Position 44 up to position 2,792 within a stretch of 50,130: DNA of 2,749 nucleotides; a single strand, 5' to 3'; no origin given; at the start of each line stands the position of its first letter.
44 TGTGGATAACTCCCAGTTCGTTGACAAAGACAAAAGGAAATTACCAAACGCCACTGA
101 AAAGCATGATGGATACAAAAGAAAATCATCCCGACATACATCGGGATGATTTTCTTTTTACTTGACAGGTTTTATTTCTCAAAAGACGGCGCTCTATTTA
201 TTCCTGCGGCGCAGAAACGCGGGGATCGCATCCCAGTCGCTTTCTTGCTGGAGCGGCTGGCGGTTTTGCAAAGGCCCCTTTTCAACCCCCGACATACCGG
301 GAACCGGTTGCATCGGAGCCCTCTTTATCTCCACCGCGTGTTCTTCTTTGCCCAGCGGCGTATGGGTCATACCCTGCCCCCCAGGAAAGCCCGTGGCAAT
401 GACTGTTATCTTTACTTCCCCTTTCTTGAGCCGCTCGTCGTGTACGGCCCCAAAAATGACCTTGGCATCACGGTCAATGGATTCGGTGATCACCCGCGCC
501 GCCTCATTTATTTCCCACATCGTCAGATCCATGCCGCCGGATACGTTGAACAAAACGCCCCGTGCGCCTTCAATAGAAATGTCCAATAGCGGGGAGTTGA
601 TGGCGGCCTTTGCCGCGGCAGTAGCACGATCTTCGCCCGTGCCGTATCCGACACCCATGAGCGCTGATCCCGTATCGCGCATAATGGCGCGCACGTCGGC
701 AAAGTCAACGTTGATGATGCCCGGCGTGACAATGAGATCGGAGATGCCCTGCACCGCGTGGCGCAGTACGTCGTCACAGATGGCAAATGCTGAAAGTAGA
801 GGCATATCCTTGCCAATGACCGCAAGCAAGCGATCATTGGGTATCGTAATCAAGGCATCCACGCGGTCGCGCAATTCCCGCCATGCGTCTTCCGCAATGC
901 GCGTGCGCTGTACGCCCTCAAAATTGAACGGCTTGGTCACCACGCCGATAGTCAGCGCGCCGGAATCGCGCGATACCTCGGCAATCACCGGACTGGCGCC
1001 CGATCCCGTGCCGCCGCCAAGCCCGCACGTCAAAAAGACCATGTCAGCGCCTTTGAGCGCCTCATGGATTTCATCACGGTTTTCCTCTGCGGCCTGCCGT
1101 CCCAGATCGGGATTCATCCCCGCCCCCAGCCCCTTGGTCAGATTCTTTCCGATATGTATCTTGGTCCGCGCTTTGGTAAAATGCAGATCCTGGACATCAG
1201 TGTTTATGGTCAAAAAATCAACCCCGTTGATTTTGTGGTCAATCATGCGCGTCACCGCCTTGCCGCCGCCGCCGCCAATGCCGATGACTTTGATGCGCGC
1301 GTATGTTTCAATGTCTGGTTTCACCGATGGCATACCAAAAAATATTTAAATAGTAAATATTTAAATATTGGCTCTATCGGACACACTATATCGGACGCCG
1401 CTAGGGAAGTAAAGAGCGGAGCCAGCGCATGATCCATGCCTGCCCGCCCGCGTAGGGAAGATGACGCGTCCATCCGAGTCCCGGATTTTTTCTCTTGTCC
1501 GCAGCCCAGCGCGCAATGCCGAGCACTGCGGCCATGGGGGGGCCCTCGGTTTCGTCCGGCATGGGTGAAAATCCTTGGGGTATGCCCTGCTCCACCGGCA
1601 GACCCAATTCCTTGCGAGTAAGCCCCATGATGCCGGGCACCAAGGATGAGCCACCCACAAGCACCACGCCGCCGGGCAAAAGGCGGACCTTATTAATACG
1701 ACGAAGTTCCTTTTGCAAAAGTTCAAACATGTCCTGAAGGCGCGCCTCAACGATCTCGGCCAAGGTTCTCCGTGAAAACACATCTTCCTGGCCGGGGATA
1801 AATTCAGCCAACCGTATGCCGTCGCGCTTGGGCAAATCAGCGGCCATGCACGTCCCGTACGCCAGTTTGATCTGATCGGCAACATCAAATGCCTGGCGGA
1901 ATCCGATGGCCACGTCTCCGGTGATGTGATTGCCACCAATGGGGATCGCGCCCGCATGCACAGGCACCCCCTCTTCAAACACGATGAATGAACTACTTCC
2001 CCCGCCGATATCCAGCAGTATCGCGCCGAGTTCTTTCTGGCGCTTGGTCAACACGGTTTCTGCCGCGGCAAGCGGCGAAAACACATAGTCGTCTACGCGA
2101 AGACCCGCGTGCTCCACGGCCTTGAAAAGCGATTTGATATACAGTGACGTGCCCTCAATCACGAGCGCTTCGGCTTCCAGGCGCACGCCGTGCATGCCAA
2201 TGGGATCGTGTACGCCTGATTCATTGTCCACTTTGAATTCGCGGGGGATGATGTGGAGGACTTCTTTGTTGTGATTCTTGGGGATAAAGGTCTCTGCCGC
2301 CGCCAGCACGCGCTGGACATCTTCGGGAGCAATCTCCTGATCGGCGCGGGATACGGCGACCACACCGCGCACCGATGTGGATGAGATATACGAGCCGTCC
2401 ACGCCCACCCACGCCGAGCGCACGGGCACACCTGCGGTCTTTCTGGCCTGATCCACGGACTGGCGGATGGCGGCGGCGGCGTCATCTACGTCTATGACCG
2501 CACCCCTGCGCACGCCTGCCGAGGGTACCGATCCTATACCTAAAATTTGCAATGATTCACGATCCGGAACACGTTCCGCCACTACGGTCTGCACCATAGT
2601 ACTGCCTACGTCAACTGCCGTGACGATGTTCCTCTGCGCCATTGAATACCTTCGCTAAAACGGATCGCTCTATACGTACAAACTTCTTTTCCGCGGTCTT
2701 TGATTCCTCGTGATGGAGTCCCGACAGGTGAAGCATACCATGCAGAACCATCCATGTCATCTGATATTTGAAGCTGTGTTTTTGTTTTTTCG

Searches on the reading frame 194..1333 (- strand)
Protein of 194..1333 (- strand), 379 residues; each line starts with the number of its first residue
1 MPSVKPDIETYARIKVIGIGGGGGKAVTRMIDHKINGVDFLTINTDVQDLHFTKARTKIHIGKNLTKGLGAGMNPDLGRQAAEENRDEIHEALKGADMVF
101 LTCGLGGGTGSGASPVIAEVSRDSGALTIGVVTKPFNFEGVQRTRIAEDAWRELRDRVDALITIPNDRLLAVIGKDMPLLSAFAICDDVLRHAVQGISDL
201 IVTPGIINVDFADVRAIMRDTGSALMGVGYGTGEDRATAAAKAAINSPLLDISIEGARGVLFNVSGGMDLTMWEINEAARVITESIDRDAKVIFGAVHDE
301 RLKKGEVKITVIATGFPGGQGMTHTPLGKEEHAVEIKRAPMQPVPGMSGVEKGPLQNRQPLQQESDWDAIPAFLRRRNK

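Call 56: search_protein_families(library=pfam, proteins=[window:194-1333:-], max_evalue=0.0001)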
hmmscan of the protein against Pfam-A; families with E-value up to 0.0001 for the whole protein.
window:194-1333:- (379 aa): 2 families
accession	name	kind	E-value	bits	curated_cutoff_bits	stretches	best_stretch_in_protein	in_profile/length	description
PF00091.31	Tubulin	-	4e-48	164.6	33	1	13-173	1-189/190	Tubulin/FtsZ family, GTPase domain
PF12327.13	FtsZ_C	-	8e-34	116.3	27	1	222-316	1-94/95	FtsZ family, C-terminal domain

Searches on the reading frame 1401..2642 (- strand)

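Call 56: search_protein_families(library=pfam, proteins=[window:1401-2642:-], max_evalue=0.0001)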
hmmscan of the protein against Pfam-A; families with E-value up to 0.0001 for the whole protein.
window:1401-2642:- (413 aa): 3 families
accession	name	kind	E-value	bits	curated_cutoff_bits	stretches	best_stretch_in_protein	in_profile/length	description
PF14450.12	FtsA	-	1.1e-29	103.8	31.8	1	208-375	1-127/127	Cell division protein FtsA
PF02491.25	SHS2_FTSA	-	1.9e-24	86.3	25.4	1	83-162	1-78/79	SHS2 domain inserted in FTSA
PF06723.19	MreB_Mbl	-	6e-08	32.3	27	1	172-351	112-302/327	MreB/Mbl protein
